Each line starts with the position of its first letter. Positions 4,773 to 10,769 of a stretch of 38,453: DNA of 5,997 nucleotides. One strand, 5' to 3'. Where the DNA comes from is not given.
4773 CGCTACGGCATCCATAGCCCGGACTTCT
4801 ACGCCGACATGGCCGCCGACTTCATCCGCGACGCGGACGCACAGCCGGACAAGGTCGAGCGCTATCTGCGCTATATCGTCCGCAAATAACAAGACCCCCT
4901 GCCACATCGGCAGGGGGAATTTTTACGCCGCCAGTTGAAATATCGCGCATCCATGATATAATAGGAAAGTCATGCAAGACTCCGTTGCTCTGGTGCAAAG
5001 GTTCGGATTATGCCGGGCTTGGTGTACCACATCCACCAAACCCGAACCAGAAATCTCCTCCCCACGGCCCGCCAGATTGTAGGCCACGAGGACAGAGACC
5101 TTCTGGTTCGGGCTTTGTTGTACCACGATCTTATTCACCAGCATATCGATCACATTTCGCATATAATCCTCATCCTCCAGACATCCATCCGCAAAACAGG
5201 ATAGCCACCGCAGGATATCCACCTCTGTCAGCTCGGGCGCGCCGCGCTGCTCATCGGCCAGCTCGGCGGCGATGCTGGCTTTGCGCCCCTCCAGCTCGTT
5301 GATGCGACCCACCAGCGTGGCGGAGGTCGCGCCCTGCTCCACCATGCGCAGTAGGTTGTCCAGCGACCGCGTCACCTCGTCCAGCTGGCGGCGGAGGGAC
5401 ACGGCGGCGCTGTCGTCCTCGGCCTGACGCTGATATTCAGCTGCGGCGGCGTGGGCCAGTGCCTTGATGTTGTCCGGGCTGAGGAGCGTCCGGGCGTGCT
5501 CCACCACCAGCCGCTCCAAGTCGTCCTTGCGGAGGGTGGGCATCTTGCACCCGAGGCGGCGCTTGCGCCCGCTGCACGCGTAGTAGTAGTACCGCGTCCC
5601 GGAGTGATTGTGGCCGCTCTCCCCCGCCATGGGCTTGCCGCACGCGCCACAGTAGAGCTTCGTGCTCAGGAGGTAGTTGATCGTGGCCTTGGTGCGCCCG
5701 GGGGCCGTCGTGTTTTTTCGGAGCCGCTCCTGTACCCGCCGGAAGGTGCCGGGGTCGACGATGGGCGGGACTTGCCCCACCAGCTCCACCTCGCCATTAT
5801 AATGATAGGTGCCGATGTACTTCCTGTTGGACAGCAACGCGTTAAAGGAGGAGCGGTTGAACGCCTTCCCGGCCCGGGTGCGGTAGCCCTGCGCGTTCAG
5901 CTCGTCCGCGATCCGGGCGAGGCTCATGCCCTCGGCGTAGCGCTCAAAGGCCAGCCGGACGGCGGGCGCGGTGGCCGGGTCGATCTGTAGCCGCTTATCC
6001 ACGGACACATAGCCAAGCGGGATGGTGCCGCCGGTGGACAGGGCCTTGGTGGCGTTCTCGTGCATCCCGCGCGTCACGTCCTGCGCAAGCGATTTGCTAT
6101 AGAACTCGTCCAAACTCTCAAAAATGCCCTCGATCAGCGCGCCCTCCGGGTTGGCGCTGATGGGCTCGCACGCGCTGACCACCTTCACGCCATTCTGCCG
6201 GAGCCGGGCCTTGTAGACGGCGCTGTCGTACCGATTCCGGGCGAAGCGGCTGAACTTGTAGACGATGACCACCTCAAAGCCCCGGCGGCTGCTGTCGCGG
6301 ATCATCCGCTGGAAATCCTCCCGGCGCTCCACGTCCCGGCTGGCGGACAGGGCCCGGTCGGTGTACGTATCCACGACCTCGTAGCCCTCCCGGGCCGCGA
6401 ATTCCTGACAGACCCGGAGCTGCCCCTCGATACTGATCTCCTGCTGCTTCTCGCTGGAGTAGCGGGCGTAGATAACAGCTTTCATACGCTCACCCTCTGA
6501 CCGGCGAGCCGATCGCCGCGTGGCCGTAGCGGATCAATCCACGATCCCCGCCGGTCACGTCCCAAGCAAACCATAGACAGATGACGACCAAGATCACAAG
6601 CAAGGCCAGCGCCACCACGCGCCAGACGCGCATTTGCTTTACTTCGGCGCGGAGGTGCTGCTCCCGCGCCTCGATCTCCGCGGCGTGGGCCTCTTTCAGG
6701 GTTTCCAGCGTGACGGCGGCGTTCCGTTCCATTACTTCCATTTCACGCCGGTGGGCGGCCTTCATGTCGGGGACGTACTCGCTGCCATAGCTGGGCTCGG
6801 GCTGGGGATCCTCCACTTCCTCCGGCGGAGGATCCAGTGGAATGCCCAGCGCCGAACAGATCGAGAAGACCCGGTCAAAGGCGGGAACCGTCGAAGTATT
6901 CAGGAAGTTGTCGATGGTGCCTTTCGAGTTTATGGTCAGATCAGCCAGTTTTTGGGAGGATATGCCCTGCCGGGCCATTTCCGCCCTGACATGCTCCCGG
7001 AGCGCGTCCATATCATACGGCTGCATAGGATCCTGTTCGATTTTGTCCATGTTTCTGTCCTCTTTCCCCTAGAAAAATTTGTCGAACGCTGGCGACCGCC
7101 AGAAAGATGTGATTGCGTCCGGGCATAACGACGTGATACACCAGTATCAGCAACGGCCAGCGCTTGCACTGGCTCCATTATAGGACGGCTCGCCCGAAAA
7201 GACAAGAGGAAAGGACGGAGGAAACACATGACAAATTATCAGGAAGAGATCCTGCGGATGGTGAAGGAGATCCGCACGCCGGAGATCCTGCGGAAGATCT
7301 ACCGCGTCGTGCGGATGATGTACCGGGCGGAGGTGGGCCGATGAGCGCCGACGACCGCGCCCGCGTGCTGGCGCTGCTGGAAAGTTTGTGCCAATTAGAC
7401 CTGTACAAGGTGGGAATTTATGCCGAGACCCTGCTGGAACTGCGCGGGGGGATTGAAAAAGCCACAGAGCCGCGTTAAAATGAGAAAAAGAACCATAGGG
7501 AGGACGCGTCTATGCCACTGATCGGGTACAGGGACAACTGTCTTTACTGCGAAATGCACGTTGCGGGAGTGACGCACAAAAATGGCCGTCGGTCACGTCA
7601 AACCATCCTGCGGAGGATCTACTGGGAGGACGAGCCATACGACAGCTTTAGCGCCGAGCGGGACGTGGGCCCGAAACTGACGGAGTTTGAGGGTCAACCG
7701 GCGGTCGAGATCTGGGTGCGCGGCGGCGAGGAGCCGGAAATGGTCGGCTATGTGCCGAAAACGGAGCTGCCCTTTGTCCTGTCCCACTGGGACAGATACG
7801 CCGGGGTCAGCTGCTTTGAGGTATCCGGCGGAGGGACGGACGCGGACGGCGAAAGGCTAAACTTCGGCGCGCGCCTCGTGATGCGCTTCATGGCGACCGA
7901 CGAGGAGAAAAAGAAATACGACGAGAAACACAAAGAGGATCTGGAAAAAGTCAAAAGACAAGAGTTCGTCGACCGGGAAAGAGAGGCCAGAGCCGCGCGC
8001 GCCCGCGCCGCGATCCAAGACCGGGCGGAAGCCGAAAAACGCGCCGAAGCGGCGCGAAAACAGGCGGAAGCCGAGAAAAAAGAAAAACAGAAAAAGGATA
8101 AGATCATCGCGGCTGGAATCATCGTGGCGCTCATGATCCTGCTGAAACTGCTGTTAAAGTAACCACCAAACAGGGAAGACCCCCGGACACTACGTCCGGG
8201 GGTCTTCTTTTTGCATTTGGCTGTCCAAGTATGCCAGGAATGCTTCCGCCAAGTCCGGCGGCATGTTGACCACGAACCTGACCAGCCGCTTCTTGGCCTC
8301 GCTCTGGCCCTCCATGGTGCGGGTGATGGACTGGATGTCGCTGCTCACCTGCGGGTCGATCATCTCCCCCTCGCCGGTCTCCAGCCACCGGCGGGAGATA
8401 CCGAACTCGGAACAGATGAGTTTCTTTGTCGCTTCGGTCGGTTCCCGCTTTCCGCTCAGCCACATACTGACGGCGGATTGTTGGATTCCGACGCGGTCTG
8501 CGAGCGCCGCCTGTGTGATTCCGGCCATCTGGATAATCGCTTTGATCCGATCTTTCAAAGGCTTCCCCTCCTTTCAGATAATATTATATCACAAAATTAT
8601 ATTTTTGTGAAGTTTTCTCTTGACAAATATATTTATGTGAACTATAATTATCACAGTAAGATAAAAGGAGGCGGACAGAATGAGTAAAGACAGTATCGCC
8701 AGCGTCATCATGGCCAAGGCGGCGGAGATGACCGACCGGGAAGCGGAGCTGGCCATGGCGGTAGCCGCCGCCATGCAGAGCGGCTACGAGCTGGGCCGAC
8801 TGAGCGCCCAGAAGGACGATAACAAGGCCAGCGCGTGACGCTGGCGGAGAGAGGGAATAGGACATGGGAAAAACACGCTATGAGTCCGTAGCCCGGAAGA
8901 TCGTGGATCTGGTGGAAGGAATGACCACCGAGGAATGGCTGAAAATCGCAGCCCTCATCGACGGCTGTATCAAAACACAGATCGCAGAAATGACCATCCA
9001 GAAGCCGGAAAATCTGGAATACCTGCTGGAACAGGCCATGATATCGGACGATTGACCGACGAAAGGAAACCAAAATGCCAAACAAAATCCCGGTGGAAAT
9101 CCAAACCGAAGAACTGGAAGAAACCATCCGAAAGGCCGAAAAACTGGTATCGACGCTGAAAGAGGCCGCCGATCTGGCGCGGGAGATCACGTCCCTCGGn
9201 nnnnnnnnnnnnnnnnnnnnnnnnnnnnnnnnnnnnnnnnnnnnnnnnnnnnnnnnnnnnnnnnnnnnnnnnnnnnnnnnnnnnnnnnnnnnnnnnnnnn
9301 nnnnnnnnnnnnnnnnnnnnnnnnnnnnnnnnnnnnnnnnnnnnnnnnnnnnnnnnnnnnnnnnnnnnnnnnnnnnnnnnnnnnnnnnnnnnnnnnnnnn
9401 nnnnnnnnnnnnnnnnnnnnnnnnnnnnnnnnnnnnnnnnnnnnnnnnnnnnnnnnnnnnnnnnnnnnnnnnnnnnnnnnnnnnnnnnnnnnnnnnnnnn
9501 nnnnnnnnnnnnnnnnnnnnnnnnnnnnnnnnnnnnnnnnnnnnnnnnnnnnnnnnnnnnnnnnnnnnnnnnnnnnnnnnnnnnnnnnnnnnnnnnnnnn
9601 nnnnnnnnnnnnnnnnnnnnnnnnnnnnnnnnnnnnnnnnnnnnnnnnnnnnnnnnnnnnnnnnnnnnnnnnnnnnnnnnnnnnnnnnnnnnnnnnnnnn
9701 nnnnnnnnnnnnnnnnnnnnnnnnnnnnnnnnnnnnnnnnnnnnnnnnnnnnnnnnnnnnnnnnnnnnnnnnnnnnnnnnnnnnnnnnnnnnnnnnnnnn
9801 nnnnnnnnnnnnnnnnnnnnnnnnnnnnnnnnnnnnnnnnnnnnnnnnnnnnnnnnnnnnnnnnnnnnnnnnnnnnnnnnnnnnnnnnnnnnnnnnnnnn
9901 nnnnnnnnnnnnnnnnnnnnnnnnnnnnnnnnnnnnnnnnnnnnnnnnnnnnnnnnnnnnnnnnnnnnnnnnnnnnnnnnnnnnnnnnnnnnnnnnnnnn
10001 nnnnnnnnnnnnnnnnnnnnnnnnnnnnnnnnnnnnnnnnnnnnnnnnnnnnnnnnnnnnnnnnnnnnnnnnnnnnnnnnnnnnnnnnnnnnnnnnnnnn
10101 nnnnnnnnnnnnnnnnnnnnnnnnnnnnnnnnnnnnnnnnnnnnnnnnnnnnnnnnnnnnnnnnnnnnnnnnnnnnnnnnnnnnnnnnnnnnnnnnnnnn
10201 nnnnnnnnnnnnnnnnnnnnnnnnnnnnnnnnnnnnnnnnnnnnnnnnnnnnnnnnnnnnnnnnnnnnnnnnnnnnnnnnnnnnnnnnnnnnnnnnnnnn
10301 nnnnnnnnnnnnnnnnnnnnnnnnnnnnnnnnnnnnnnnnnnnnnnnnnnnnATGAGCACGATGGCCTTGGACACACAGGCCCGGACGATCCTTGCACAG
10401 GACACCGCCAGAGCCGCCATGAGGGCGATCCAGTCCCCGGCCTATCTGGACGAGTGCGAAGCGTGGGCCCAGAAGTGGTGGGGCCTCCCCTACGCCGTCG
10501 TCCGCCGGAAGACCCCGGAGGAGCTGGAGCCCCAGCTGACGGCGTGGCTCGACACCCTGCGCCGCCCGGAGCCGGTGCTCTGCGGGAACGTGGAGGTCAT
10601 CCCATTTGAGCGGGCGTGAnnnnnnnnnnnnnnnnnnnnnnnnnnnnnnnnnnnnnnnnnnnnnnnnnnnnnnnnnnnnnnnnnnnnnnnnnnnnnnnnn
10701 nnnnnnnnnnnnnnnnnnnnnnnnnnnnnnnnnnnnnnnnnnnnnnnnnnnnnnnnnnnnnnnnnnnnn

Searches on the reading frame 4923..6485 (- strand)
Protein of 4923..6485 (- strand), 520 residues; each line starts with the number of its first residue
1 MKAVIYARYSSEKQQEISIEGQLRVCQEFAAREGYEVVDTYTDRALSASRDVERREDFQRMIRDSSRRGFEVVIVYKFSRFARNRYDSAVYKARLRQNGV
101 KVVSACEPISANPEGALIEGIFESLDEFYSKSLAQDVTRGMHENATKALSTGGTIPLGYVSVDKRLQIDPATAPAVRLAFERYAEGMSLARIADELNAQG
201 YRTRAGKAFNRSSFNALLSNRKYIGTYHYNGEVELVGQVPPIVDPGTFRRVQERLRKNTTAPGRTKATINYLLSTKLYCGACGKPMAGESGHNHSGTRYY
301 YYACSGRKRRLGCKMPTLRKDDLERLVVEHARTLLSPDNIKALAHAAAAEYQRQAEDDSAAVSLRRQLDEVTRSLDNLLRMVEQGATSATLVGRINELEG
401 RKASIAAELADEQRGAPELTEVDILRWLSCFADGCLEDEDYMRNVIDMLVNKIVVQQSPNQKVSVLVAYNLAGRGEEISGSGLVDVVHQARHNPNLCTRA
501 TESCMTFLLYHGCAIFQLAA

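Call 44: search_protein_families(library=pfam, proteins=[window:4923-6485:-], max_evalue=0.01)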
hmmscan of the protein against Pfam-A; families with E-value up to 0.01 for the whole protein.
window:4923-6485:- (520 aa): 3 families
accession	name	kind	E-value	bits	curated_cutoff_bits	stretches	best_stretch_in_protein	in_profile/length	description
PF00239.26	Resolvase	-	1.6e-27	96.8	23.3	1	3-146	1-141/145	Resolvase, N terminal domain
PF07508.19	Recombinase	-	5.5e-21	75.2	21.1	1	170-258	1-102/102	Recombinase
PF13408.12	Zn_ribbon_recom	-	3.8e-14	53.2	25.3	1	272-330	1-56/58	Recombinase zinc beta ribbon domain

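Call 58: find_related_loci(query=window:4923-6485:-, collection=genome_contigs, flank=8000)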
Query window:4923-6485:- (520 aa) in genome_contigs; peptide patterns used: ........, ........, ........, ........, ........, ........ (x = any residue, [..] = any of these).
109 stretches matched a pattern; 4 encode a relative of the query (tblastn E <= 1e-3); 4 distinct loci.
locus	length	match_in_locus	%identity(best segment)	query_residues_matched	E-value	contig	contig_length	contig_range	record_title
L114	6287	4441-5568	29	5-368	4e-27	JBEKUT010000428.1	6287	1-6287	MAG: Bryobacteraceae bacterium isolate SPRUCE 588 SPRUCE_588_428, whole genome shotgun sequence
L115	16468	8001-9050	25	2-328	4e-23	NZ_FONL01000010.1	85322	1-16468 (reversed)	Succiniclasticum ruminis DSM 9236, whole genome shotgun sequence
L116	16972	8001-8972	26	5-334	9e-15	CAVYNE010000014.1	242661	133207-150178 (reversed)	MAG: uncultured Actinomycetes bacterium isolate MFD05705.bin.2.99 genome assembly, contig: contig_2770, whole genome sho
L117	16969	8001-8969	25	5-334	2e-10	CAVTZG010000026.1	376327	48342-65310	MAG: uncultured Actinomycetes bacterium isolate MFD05377.bin.2.91 genome assembly, contig: contig_46537, whole genome sh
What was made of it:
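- Tried and rejected: The integrase search gave only relatives at 25-29% identity (call 58).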

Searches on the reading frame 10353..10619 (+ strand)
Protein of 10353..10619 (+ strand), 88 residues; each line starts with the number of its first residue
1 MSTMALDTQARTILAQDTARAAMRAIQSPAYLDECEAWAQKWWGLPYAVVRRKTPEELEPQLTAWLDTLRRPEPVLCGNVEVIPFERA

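Call 10: search_protein_families(library=pfam, proteins=[window:10353-10619:+], max_evalue=0.01)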
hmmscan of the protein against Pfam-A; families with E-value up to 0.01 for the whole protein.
window:10353-10619:+ (88 aa): 0 families

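Call 11: search_protein_families(library=phrogs, proteins=[window:10353-10619:+], max_evalue=0.001)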
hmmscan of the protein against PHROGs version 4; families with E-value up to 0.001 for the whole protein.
window:10353-10619:+ (88 aa): 0 families

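Call 27: find_related_loci(query=window:10353-10619:+, collection=viral_contigs, flank=2500)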
Query window:10353-10619:+ (88 aa) in viral_contigs; peptide patterns used: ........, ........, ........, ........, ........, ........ (x = any residue, [..] = any of these).
19 stretches matched a pattern; 9 encode a relative of the query (tblastn E <= 1e-3); 9 distinct loci.
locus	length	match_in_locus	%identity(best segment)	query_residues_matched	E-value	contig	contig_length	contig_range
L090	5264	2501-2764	98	1-88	9e-57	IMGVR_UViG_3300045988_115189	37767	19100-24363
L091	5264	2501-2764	98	1-88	1e-56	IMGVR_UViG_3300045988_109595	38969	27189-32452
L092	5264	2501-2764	98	1-88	8e-56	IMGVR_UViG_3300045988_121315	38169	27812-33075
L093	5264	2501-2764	98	1-88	7e-56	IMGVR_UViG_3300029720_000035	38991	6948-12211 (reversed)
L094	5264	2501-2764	98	1-88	6e-56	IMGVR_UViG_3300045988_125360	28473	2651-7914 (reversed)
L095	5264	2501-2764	97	1-88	2e-55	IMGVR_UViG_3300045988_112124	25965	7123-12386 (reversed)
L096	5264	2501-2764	97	1-88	7e-55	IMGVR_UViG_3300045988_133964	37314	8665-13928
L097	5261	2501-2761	92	1-87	7e-52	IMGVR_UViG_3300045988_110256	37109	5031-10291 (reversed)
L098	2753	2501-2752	89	1-84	6e-50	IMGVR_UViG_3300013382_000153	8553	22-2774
